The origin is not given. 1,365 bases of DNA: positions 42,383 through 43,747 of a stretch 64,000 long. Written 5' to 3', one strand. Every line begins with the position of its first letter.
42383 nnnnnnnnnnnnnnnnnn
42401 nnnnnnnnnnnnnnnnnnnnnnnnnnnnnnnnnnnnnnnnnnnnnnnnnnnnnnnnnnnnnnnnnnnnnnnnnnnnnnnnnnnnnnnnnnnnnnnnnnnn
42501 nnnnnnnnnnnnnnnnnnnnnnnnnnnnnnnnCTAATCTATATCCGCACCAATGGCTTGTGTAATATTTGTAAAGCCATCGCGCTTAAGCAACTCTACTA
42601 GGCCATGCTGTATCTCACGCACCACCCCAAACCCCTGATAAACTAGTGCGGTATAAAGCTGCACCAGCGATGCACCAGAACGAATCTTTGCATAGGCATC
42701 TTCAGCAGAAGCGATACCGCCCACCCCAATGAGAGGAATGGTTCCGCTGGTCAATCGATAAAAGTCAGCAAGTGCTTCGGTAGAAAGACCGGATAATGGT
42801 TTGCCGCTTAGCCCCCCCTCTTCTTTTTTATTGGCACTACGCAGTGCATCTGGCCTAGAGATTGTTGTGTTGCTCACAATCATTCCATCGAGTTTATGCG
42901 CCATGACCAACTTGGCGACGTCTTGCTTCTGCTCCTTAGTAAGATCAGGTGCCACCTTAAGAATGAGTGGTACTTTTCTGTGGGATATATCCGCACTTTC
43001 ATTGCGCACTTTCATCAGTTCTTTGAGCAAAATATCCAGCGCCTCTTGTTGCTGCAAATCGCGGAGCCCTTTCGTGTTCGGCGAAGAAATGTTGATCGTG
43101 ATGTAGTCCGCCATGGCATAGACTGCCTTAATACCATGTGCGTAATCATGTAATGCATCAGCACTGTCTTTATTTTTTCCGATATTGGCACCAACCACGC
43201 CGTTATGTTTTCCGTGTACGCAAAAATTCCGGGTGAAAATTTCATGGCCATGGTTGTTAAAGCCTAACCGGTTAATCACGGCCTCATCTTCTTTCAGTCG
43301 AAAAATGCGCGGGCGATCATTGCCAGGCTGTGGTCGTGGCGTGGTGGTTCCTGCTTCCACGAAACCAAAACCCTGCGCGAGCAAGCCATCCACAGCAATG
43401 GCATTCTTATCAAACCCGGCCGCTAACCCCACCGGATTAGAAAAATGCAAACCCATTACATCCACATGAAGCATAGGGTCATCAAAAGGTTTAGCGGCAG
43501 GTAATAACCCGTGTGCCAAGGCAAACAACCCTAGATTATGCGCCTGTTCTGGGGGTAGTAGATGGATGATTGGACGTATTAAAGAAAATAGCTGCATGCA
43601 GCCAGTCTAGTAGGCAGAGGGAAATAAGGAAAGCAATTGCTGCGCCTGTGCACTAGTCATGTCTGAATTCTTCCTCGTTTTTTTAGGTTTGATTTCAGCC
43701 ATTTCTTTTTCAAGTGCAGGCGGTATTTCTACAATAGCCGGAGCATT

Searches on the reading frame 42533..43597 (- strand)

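Call 52: search_protein_families(library=pfam, proteins=[window:42533-43597:-], max_evalue=0.00001)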
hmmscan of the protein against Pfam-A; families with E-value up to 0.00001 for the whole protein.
window:42533-43597:- (354 aa): 1 family
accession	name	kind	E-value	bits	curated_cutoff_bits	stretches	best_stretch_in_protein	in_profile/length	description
PF01180.27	DHO_dh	-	1e-84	284.6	27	1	42-337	1-291/291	Dihydroorotate dehydrogenase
